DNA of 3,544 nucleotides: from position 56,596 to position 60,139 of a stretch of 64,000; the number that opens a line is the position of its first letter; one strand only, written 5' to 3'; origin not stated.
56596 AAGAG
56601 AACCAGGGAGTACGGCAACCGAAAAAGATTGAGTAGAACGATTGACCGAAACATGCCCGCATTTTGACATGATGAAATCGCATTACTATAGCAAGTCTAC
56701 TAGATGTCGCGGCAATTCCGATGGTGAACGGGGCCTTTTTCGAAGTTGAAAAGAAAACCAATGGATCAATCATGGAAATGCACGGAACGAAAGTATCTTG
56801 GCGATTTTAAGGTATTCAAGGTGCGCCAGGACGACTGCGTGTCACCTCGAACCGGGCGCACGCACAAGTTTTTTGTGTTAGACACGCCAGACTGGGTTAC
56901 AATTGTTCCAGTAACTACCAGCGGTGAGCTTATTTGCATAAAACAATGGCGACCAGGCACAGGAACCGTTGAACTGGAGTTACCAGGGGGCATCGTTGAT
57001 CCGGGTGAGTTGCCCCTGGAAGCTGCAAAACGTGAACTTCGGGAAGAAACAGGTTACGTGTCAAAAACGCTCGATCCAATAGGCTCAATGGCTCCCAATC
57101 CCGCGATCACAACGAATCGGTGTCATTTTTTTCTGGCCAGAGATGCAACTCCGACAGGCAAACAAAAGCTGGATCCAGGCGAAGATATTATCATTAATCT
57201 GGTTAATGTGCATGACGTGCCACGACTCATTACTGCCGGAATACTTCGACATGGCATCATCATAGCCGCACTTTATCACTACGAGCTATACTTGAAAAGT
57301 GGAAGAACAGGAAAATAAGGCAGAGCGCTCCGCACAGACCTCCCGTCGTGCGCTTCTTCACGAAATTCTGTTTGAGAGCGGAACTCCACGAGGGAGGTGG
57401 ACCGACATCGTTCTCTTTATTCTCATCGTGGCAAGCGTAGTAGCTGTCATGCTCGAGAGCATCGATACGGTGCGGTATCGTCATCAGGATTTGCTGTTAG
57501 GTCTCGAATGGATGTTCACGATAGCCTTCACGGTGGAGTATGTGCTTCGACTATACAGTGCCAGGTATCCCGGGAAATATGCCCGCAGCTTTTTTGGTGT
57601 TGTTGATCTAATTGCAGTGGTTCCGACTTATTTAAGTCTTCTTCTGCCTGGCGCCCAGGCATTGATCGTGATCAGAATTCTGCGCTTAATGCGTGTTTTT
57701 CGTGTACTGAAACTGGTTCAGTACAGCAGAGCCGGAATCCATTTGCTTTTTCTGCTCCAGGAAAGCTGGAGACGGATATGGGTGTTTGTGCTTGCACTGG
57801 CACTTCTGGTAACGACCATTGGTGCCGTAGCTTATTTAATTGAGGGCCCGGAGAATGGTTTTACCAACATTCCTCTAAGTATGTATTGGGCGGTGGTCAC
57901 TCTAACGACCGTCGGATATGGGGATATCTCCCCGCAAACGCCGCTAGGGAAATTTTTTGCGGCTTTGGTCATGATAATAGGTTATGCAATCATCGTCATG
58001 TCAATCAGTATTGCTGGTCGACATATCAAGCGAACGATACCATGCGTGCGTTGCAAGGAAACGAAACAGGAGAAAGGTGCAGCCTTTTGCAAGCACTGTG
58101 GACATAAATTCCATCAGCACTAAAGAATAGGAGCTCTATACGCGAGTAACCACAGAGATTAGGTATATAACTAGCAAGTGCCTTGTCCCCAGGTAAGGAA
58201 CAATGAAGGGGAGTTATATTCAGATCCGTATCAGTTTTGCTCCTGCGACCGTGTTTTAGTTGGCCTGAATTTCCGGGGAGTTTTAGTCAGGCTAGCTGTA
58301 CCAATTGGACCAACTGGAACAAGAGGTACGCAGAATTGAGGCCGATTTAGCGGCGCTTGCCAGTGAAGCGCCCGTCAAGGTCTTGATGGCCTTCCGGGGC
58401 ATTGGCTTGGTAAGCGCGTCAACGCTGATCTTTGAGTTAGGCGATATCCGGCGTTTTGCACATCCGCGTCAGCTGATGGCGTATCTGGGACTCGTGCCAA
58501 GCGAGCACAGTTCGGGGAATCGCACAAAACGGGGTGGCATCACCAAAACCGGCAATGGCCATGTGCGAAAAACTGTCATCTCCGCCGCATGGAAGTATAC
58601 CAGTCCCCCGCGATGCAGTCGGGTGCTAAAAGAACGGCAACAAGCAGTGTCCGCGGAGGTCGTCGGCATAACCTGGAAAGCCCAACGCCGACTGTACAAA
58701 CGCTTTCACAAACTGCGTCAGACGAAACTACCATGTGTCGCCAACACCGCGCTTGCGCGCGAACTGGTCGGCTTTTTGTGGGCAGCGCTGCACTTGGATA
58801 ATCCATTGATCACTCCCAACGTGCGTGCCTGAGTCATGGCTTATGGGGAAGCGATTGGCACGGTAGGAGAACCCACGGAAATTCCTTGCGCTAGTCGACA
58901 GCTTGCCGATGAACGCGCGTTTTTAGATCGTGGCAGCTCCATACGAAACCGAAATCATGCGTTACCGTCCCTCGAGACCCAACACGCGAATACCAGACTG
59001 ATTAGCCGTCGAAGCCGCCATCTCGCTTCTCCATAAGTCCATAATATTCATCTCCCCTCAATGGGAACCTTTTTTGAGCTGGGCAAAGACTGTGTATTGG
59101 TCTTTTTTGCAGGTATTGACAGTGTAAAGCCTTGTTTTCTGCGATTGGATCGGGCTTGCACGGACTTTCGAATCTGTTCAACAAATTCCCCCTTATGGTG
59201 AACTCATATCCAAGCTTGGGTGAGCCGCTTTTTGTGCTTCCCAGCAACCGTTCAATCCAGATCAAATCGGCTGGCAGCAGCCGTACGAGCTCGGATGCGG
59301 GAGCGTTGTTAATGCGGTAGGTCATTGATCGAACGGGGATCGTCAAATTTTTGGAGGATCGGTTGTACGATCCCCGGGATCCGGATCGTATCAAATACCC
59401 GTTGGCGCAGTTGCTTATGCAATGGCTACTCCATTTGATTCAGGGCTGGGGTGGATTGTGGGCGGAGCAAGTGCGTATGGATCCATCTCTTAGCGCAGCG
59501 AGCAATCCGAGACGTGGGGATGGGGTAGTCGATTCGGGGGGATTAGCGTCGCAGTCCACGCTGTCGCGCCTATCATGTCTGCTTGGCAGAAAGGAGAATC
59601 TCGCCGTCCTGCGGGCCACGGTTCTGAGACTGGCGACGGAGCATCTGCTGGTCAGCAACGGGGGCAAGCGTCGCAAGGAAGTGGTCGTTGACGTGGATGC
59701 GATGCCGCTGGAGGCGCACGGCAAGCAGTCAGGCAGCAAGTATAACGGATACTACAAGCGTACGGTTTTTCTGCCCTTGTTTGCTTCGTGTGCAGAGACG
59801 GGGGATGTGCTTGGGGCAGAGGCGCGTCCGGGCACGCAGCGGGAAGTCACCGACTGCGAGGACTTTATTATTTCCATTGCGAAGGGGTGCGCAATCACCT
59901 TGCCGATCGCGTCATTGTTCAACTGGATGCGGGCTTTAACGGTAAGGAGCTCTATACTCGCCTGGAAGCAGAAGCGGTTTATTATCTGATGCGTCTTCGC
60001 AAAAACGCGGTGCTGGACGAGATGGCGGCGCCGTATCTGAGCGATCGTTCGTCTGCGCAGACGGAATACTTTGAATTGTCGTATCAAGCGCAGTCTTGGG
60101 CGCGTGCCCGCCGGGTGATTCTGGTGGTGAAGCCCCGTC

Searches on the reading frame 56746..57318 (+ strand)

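Call 93: search_protein_families(library=pfam, proteins=[window:56746-57318:+], max_evalue=0.00001)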
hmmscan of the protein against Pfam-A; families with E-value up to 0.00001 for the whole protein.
window:56746-57318:+ (190 aa): 1 family
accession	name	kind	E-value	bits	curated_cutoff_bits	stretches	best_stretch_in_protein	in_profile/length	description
PF00293.34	NUDIX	-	5.6e-16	59.2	21.1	1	51-161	6-119/134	NUDIX domain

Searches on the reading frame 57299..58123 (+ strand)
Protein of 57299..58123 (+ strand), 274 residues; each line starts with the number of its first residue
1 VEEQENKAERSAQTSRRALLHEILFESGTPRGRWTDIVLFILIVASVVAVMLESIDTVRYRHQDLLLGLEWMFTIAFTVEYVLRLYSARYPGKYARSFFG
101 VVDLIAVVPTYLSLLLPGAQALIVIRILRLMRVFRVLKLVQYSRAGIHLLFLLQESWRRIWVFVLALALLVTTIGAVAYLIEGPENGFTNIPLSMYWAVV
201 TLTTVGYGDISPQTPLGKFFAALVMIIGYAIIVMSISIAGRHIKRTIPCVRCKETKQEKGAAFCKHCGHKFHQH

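Call 94: search_protein_families(library=pfam, proteins=[window:57299-58123:+], max_evalue=0.00001)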
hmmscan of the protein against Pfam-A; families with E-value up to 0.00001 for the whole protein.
window:57299-58123:+ (274 aa): 2 families
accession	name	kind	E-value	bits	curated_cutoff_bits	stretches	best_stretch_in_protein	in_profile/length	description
PF00520.37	Ion_trans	-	1.3e-35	123.2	25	1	33-240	2-230/241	Ion transport protein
PF07885.22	Ion_trans_2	-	1.7e-17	63.5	22.5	1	168-242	3-76/79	Ion channel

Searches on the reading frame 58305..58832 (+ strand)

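Call 94: search_protein_families(library=pfam, proteins=[window:58305-58832:+], max_evalue=0.00001)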
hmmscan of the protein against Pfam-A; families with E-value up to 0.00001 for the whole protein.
window:58305-58832:+ (175 aa): 1 family
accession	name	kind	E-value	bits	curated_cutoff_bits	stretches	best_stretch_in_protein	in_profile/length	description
PF02371.22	Transposase_20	-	3.4e-22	79.1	21.3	1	25-99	2-76/87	Transposase IS116/IS110/IS902 family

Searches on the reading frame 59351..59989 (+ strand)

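Call 94: search_protein_families(library=pfam, proteins=[window:59351-59989:+], max_evalue=0.00001)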
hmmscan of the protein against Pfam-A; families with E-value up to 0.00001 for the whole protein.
window:59351-59989:+ (212 aa): 1 family
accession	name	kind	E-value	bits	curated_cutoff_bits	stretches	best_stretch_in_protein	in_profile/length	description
PF13701.12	DDE_Tnp_1_4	-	3.9e-24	85.1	34.7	1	5-185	44-214/435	Transposase DDE domain group 1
